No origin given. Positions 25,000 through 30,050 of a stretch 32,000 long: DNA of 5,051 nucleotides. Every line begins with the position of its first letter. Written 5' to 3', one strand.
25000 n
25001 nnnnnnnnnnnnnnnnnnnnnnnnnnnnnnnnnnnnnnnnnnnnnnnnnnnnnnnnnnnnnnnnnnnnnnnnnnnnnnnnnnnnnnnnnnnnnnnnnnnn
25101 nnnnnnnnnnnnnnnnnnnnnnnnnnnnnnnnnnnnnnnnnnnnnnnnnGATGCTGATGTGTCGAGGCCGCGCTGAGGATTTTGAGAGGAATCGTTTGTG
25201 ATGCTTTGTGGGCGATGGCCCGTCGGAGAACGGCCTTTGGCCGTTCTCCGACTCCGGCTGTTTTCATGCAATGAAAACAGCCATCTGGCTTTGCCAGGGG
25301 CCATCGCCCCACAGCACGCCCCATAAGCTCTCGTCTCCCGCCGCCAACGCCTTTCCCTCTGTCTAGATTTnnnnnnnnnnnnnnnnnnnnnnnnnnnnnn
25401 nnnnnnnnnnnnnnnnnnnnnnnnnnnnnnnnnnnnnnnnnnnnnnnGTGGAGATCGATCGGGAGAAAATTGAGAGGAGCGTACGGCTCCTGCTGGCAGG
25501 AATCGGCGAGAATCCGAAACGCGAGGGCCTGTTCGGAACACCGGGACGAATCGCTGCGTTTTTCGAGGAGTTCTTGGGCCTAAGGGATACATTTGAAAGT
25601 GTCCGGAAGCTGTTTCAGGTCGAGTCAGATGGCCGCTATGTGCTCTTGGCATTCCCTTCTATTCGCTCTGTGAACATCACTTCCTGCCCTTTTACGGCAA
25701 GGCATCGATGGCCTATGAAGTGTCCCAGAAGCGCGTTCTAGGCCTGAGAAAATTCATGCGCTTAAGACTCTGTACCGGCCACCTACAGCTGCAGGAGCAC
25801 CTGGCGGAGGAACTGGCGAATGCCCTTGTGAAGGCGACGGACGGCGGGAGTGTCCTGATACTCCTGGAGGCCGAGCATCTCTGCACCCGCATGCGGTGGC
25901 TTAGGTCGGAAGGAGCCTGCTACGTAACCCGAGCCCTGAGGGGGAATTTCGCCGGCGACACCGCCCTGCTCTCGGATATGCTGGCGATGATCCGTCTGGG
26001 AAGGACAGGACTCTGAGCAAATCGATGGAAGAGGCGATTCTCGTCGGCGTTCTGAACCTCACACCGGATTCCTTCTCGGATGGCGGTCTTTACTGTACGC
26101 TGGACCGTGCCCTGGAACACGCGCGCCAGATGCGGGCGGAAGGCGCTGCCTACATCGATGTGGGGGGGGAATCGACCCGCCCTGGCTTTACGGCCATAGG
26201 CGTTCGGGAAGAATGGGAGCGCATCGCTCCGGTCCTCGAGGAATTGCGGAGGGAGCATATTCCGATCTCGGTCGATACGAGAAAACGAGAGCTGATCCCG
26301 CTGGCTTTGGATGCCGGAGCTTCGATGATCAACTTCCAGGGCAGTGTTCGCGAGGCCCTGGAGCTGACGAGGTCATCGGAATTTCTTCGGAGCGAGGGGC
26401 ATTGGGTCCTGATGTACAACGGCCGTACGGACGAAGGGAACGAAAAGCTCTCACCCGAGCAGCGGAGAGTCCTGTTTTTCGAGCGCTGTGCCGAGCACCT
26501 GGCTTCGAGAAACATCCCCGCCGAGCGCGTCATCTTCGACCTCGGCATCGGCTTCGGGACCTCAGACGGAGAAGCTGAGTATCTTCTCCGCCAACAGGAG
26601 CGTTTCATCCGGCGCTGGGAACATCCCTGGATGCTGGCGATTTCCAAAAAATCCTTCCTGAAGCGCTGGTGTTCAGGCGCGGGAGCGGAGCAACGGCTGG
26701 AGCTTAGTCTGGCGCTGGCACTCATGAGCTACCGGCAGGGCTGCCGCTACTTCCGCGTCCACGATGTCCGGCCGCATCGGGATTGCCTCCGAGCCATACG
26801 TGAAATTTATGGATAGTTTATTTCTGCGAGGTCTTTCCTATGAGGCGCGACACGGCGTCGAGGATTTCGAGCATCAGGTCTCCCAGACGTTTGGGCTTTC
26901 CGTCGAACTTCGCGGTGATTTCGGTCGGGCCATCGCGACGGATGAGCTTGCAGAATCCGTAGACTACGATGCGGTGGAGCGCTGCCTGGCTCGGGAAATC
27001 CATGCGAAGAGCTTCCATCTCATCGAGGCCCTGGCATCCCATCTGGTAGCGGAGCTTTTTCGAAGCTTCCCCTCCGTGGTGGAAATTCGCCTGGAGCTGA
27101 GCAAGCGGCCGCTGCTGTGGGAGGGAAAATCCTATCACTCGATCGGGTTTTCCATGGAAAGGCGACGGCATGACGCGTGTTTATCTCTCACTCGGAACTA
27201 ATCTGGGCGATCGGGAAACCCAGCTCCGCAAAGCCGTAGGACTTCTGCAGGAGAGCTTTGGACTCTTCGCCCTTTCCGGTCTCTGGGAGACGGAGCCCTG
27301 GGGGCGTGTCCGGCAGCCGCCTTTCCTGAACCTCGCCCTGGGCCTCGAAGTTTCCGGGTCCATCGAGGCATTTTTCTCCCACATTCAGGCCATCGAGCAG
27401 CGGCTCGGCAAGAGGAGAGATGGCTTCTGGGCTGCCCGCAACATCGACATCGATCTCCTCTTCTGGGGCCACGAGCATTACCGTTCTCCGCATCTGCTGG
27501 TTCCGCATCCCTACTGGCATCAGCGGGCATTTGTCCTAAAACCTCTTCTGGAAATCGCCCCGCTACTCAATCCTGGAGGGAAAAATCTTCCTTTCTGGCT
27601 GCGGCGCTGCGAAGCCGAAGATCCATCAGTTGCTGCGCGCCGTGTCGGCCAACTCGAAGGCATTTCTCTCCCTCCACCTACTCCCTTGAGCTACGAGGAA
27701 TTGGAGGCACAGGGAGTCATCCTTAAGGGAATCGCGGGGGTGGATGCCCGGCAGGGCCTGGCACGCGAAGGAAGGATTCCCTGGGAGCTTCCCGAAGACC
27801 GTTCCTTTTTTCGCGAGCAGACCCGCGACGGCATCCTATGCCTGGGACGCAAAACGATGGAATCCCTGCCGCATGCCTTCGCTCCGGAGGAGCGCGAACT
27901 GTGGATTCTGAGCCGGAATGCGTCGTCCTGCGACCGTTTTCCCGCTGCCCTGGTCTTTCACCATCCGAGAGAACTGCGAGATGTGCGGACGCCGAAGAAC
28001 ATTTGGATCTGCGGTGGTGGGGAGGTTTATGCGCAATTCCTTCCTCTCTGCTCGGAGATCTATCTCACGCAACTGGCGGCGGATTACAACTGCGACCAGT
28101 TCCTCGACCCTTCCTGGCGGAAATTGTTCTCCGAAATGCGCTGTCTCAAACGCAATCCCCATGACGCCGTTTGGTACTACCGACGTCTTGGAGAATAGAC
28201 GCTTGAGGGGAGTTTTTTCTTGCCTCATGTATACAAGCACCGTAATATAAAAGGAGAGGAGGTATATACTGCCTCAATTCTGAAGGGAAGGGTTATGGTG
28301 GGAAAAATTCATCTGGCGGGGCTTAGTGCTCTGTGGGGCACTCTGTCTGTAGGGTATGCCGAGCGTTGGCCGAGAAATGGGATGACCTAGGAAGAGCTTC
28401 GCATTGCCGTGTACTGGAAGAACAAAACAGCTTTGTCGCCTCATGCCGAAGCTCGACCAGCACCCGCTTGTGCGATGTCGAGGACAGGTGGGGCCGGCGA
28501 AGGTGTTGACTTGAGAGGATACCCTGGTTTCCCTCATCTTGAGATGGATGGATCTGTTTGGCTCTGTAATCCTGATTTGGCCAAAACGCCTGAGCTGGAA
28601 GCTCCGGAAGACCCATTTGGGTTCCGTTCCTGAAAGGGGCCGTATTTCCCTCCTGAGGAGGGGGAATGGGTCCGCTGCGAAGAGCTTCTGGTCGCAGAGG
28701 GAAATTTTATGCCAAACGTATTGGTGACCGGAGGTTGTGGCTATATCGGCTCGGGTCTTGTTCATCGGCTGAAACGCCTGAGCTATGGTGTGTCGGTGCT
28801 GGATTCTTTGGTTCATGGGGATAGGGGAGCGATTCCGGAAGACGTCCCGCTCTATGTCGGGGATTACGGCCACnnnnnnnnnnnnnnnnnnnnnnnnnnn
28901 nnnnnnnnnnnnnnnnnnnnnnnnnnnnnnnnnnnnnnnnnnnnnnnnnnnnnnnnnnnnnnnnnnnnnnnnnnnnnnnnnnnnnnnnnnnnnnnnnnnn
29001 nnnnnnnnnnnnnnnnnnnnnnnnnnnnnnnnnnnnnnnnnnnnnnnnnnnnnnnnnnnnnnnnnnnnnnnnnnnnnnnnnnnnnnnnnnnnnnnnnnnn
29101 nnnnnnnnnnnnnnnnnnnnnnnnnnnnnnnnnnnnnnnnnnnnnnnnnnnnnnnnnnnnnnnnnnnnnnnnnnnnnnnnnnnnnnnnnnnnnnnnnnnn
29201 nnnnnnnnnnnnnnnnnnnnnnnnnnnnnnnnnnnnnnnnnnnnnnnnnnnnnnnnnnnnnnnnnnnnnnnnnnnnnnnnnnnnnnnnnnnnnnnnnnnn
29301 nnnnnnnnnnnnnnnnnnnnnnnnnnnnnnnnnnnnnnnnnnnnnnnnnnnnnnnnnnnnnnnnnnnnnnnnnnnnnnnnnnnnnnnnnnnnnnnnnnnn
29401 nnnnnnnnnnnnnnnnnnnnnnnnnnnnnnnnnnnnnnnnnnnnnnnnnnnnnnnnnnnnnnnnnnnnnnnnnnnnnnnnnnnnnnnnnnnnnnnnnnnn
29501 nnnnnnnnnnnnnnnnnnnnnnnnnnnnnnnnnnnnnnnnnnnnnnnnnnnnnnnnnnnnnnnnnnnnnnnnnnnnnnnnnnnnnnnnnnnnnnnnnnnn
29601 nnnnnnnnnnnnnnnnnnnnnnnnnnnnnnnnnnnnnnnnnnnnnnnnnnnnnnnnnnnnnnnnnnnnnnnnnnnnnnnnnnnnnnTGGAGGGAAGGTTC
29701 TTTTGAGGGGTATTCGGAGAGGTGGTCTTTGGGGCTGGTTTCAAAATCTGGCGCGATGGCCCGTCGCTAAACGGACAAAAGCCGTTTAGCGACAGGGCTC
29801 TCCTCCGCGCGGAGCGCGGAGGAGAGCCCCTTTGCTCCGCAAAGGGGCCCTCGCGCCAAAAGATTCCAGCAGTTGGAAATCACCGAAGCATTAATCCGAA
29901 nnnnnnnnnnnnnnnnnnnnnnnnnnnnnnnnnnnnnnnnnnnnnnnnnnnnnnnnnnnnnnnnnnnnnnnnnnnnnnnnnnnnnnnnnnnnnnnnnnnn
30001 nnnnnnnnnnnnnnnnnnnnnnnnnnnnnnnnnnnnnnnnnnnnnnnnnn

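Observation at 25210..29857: Second sequence family (copies G and H) with the same closing-stem-plus-three-hairpins plan and covarying stems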

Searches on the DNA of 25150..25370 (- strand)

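Call 36: search_rna_families(source=window, start=25150, end=25370, threshold=evalue, max_evalue=5)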
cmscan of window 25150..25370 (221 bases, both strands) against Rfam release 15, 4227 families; matches with E-value up to 5: 8.
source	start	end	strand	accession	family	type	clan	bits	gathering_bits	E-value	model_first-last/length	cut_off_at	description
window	25213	25263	+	RF03303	mir-973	Gene; miRNA;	-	21.1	63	0.083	1-84/84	no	mir-973 microRNA precursor family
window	25224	25281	-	RF02949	Cupriavidus-1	Gene; sRNA;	-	19.5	45.5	0.73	1-78/78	no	Cupriavidus-1 RNA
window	25253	25285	-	RF03973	mir-5615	Gene; miRNA;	-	16.6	82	0.88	1-61/61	no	mir-5615 microRNA precursor family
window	25317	25357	-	RF01097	RF_site8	Cis-reg; frameshift_element;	-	16.5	43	1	1-52/52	no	Gag/pro ribosomal frameshift site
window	25221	25253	-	RF03694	mir-266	Gene; miRNA;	-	14.7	80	3.2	1-83/83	no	mir-266 microRNA precursor family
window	25190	25286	+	RF02342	ar7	Gene; sRNA;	-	12.5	60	2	1-145/145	no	Alphaproteobacterial sRNA ar7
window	25165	25285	+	RF02110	DLEU2_6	Gene; lncRNA;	-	12.4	60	4.7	1-135/135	no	Deleted in lymphocytic leukemia 2 conserved region 6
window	25221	25253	-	RF00658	mir-21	Gene; miRNA;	-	12.3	52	4.4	1-72/72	no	mir-21 microRNA precursor family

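Call 42: build_rna_model(alignment_id=A2)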
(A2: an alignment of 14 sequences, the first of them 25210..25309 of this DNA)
Model R1 built from alignment A2 (14 sequences, 133 columns); structure: RNAalifold consensus.
model positions 103; base pairs 34; branch points 2; effective number of sequences 2.1; information 0.59 bits per position. Calibrated on 0.2 Mb of random sequence (short: E-values are rough).
structure used (alignment columns):
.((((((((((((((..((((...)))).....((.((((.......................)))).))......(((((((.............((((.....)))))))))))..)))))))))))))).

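Call 43: search_with_rna_model(model_id=R1, sources=[window, L029, L055, L073, L034, L047, L076, L086, L093, L081, L089, L121], max_evalue=1, make_alignment=true)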
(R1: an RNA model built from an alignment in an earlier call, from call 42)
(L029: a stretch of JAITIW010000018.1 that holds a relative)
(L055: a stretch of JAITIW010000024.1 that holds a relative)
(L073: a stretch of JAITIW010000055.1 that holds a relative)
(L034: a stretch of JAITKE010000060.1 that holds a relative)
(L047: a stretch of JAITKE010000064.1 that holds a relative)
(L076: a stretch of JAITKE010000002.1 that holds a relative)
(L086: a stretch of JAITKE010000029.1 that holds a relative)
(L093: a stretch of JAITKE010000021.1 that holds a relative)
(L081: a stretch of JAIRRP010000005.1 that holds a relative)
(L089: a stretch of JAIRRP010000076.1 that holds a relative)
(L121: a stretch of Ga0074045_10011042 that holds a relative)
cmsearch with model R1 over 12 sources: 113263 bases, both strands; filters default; matches with E-value up to 1: 28.
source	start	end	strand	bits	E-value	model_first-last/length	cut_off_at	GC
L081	4056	4155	+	90.1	5.3e-17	1-103/103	no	0.73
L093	4279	4380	-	88.9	9.5e-17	1-103/103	no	0.64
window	29750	29857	-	88.8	9.8e-17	1-103/103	no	0.69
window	25209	25310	-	88.1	1.4e-16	1-103/103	no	0.62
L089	7199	7299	+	87.3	2.1e-16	1-103/103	no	0.75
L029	4649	4743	+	85.8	4.2e-16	1-103/103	no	0.54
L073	6573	6673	-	85.3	5.5e-16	1-103/103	no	0.61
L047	72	183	+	81.7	3.3e-15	1-103/103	no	0.72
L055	7731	7838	-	79.3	1.1e-14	1-103/103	no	0.56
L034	1599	1702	-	76.8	3.8e-14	1-103/103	no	0.76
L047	6025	6146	+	65.1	1.2e-11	1-103/103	no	0.8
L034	4285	4398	+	55.2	1.6e-09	1-103/103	no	0.84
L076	2924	3023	-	49.8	2.2e-08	1-103/103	no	0.84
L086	5626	5733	-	39.6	3.5e-06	1-103/103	no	0.86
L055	7731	7838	+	39.2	4.3e-06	1-103/103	no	0.56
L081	4056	4155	-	36.3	1.7e-05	1-103/103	no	0.73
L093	4279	4380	+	33.5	7e-05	1-103/103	no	0.64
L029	4649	4743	-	32.3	0.00013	1-103/103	no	0.54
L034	1599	1702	+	30.6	0.00029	1-103/103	no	0.76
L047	72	183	-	29.9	0.00041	1-103/103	no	0.72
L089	7199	7299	-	28.1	0.001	1-103/103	no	0.75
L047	1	43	+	25.4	0.0039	56-103/103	5'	0.79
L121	2270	2351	-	21.8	0.022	1-103/103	no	0.63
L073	6573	6673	+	20.4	0.045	1-103/103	no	0.61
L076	2924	3023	+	19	0.089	1-103/103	no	0.84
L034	4320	4348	-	18.2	0.14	1-103/103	no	0.9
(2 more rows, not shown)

Alignment A3: 28 matches aligned to the model, 183 columns, each read 5' to 3' on its own strand. Consensus structure (alignment columns), stored with it:
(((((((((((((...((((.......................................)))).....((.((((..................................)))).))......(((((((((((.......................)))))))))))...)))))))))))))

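Call 44: search_with_rna_model(model_id=R1, sources=[window, L029, L055, L073, L034, L047, L076, L086, L093, L081, L089], max_evalue=0.000004, make_alignment=true)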
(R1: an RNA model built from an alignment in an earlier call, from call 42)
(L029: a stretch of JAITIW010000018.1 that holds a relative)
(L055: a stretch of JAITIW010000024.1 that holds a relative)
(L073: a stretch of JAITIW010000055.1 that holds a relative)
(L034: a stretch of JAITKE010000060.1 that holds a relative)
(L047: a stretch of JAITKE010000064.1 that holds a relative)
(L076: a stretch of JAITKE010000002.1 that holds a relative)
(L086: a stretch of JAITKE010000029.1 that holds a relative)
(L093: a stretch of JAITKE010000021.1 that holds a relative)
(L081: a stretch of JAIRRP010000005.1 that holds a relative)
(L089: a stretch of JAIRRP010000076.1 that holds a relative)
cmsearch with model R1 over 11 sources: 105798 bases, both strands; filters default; matches with E-value up to 0.000004: 15.
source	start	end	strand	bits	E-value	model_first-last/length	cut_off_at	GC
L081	4056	4155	+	90.1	4.9e-17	1-103/103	no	0.73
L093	4279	4380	-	88.9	8.9e-17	1-103/103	no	0.64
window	29750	29857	-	88.8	9.2e-17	1-103/103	no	0.69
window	25209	25310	-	88.1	1.3e-16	1-103/103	no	0.62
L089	7199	7299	+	87.3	1.9e-16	1-103/103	no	0.75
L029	4649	4743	+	85.8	4e-16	1-103/103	no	0.54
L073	6573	6673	-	85.3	5.1e-16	1-103/103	no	0.61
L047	72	183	+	81.7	3.1e-15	1-103/103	no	0.72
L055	7731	7838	-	79.3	1e-14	1-103/103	no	0.56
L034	1599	1702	-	76.8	3.5e-14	1-103/103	no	0.76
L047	6025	6146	+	65.1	1.1e-11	1-103/103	no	0.8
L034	4285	4398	+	55.2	1.5e-09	1-103/103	no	0.84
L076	2924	3023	-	49.8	2.1e-08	1-103/103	no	0.84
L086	5626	5733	-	39.6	3.3e-06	1-103/103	no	0.86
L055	7731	7838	+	39.2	4e-06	1-103/103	no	0.56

Alignment A4: 15 matches aligned to the model, 171 columns, each read 5' to 3' on its own strand. Consensus structure (alignment columns), stored with it:
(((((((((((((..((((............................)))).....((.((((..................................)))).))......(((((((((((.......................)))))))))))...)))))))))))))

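Call 79: search_dna_similar(query=window:25205-25315:+, collection=plasmids, mode=distant, max_evalue=0.001, max_rows=8)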
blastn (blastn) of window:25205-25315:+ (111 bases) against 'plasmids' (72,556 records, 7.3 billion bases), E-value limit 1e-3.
No match.

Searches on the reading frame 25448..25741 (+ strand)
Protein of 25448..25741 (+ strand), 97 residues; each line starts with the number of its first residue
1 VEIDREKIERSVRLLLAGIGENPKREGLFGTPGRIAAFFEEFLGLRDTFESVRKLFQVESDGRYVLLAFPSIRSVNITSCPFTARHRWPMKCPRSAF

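Call 17: search_protein_families(library=pfam, proteins=[window:25448-25741:+], max_evalue=0.01)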
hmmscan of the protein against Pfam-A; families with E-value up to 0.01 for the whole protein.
window:25448-25741:+ (97 aa): 1 family
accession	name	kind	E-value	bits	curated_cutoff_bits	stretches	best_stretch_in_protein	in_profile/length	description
PF01227.27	GTP_cyclohydroI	-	1.4e-05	25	27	1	8-57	1-53/179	GTP cyclohydrolase I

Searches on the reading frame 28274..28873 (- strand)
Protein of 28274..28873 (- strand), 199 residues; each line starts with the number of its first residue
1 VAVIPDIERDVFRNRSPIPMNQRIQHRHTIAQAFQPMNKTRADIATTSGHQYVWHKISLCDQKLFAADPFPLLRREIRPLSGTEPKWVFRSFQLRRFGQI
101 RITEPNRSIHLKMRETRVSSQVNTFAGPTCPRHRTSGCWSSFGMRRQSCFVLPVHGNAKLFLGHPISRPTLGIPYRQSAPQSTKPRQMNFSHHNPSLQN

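Call 55: search_protein_families(library=pfam, proteins=[window:28274-28873:-], max_evalue=0.01)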
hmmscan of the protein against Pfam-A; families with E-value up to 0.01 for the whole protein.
window:28274-28873:- (199 aa): 0 families

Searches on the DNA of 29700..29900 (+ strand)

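Call 37: search_rna_families(source=window, start=29700, end=29900, threshold=evalue, max_evalue=5)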
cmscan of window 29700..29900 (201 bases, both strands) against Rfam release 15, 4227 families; matches with E-value up to 5: 25.
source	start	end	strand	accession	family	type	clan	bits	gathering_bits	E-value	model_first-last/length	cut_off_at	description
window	29757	29828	+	RF01070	sucA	Cis-reg;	-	30.3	40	0.00039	1-83/83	no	SucA RNA motif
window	29796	29828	-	RF03900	mir-9242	Gene; miRNA;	-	28.3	62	0.003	1-66/66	no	mir-9242 microRNA precursor family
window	29796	29828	+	RF03900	mir-9242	Gene; miRNA;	-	28.3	62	0.0031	1-66/66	no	mir-9242 microRNA precursor family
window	29761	29833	+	RF02833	Scr3202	Gene; sRNA;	-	25.5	52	0.061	1-95/95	no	Streptomyces RNA 3202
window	29764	29844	-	RF01723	Rhizobiales-2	Gene; sRNA;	-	23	40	0.62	1-103/103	no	Rhizobiales-2 RNA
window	29789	29835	-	RF03972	mir-3150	Gene; miRNA;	-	20.4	100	0.17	1-80/80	no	mir-3150 microRNA precursor family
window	29794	29831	+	RF03811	mir-1896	Gene; miRNA;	-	19.1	100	0.15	1-81/81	no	mir-1896 microRNA precursor family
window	29792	29832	-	RF00995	mir-616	Gene; miRNA;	-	18.8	100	0.13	1-91/91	no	mir-616 microRNA precursor family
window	29788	29835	+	RF03240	MIR5534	Gene; miRNA;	-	18.6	79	0.3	1-102/102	no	MIR5534 microRNA precursor family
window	29793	29830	-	RF03811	mir-1896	Gene; miRNA;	-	17.2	100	0.49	1-81/81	no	mir-1896 microRNA precursor family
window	29794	29830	-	RF03075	DUF3800-VIII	Gene; sRNA;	-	17.2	40.2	1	1-64/64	no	DUF3800-VIII RNA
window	29744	29814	-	RF01863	TB10Cs2H2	Gene; snRNA; snoRNA; HACA-box;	-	16.9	50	0.41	1-67/67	no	Trypanosomatid snoRNA TB10Cs2H2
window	29791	29833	+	RF04019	MIR950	Gene; miRNA;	-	16.9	95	0.96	1-92/92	no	MIR950 microRNA precursor family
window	29743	29815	-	RF04106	mir-1303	Gene; miRNA;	-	16.6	107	1.1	1-85/85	no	mir-1303 microRNA precursor family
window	29769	29862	-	RF04212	mir-8904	Gene; miRNA;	-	16.6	96.9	1.5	1-102/102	no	mir-8904 microRNA precursor family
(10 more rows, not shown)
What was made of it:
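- On tRNA / tRNA-like RNA and any Rfam family: The best is the SucA motif at 30.3 bits, against a gathering score of 40 (calls 36, 37).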

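Call 80: search_dna_similar(query=window:29745-29862:+, collection=phages, mode=distant, max_evalue=0.001, max_rows=8)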
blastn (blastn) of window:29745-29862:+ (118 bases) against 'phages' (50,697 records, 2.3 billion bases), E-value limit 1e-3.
No match.
